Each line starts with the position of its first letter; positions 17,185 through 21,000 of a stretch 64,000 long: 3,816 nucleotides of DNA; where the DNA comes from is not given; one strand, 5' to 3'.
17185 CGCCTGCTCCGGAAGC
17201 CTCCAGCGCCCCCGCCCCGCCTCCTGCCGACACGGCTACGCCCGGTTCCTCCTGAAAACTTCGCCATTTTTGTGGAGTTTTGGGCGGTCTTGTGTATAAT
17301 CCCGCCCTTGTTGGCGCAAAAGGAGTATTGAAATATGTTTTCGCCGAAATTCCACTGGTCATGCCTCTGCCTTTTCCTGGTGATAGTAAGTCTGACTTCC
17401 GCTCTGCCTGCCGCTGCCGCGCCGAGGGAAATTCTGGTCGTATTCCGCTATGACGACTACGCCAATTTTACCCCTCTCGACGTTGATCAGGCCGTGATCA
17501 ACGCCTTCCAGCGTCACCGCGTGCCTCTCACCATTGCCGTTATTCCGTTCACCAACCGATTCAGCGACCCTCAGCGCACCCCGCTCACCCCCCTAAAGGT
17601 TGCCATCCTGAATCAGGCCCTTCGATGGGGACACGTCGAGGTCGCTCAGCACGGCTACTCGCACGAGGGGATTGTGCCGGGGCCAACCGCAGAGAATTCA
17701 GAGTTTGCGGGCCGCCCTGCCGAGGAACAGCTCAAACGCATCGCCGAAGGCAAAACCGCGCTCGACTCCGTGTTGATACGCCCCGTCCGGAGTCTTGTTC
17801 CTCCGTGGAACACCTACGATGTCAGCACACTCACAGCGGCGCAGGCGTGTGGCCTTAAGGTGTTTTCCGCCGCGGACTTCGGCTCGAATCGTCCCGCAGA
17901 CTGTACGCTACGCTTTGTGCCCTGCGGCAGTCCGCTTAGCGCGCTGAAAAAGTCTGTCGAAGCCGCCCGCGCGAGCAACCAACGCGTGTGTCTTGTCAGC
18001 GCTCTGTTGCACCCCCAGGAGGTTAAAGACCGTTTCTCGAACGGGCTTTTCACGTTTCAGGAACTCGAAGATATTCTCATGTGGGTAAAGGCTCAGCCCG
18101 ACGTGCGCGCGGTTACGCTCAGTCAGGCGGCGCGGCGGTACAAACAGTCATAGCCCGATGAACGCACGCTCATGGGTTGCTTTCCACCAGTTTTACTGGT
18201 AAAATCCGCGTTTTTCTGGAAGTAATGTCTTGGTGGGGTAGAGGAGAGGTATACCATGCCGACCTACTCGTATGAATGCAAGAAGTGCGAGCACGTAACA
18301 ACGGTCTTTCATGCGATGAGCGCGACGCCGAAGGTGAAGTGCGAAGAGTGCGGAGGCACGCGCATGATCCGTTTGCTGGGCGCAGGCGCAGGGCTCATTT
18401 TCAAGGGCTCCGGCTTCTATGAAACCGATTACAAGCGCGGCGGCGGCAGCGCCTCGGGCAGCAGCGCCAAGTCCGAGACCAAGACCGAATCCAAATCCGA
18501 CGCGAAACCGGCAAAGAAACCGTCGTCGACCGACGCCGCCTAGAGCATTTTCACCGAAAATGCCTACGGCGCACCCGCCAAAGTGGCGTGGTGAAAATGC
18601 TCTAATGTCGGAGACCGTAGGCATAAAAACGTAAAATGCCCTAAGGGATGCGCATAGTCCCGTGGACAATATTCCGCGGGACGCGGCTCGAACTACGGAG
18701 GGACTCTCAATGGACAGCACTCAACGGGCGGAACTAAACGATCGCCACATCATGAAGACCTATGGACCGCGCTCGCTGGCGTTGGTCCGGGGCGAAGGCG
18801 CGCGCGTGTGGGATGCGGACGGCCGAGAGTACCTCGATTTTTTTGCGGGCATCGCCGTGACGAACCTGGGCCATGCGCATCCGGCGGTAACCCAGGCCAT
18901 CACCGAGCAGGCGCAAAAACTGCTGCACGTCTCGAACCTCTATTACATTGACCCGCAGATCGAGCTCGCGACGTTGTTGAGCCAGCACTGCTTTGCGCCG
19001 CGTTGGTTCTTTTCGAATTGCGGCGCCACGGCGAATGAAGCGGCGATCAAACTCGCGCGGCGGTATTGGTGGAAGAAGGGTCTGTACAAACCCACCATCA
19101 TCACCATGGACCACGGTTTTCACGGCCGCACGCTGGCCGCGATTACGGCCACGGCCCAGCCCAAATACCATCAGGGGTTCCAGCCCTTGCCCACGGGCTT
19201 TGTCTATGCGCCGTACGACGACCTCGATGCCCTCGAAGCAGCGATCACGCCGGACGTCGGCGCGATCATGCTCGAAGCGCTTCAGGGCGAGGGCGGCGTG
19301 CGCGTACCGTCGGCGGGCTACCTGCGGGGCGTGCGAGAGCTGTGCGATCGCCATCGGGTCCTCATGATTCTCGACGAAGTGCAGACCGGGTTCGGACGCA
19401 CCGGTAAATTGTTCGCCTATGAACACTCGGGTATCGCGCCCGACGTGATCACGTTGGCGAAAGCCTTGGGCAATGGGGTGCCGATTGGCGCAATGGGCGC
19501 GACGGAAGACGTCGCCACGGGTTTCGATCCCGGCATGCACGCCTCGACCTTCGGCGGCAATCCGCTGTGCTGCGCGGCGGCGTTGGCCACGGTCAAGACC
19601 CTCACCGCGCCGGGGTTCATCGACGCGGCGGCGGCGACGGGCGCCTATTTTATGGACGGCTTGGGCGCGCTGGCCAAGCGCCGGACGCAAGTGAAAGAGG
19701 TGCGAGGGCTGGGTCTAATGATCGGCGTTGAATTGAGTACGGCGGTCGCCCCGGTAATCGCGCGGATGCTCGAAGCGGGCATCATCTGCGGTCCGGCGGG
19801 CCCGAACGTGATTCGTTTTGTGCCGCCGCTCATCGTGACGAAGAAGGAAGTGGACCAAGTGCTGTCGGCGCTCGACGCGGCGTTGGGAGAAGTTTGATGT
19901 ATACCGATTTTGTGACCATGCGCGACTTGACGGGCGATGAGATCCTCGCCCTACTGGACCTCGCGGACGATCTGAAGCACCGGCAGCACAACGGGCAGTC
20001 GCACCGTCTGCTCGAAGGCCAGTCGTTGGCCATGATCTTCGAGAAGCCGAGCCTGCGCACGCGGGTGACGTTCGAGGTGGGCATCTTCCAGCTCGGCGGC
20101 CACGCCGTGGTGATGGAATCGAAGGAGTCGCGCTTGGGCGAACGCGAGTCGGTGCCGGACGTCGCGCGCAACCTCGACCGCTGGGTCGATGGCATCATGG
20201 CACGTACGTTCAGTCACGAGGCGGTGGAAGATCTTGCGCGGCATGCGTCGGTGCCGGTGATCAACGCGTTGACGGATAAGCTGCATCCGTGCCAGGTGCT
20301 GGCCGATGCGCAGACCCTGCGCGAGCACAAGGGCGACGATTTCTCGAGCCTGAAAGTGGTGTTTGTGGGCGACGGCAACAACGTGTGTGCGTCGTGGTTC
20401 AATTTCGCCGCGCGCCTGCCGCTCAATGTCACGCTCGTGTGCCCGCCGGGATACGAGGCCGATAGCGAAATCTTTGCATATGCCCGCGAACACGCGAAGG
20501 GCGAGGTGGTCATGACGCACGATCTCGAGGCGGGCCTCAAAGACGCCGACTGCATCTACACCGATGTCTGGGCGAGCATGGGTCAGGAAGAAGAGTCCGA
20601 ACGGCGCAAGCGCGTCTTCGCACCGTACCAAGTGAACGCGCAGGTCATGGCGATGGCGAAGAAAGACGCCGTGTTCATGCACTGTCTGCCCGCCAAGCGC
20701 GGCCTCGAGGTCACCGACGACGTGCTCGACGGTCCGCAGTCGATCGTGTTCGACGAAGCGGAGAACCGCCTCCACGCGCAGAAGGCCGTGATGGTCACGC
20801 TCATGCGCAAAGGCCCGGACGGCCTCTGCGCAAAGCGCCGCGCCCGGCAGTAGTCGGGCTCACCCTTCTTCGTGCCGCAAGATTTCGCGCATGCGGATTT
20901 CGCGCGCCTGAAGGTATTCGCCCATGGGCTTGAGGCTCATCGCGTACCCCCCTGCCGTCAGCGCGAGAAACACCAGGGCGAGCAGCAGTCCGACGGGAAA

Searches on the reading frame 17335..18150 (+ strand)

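Call 47: search_protein_families(library=pfam, proteins=[window:17335-18150:+], max_evalue=0.00001)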
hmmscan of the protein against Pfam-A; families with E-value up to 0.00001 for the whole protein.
window:17335-18150:+ (272 aa): 2 families
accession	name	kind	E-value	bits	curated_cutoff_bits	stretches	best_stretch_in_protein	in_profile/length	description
PF10096.14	DUF2334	-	9.4e-12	45.4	26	1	38-231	5-192/203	Uncharacterized protein conserved in bacteria (DUF2334)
PF01522.26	Polysacc_deac_1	-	2.8e-08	34.2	23.1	1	33-176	7-123/124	Polysaccharide deacetylase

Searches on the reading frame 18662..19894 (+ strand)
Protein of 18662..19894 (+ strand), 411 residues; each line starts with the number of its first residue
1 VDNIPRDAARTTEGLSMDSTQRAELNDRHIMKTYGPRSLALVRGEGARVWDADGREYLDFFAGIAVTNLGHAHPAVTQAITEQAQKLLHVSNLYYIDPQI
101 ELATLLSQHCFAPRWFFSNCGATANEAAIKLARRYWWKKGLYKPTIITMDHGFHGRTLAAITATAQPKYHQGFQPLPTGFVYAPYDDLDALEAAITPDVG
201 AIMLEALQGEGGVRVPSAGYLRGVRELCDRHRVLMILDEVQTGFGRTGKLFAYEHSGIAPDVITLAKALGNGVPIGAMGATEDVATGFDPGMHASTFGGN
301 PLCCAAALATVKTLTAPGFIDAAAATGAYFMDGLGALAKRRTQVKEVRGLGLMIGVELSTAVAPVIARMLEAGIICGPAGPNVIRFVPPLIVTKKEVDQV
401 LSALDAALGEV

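Call 47: search_protein_families(library=pfam, proteins=[window:18662-19894:+], max_evalue=0.00001)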
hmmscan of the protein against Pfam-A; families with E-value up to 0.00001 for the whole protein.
window:18662-19894:+ (411 aa): 1 family
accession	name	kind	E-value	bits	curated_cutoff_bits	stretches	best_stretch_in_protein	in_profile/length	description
PF00202.27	Aminotran_3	-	6.1e-127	424.1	30.5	1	37-408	9-403/403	Aminotransferase class-III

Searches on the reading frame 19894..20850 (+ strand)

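Call 48: search_protein_families(library=pfam, proteins=[window:19894-20850:+], max_evalue=0.00001)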
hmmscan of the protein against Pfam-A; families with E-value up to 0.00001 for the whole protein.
window:19894-20850:+ (319 aa): 2 families
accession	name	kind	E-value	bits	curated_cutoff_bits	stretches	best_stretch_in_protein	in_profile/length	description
PF00185.30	OTCace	-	6.5e-59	198.9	29.4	1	153-302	3-156/157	Aspartate/ornithine carbamoyltransferase, Asp/Orn binding domain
PF02729.26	OTCace_N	-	2.1e-47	161.3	29.9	1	5-144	2-148/148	Aspartate/ornithine carbamoyltransferase, carbamoyl-P binding domain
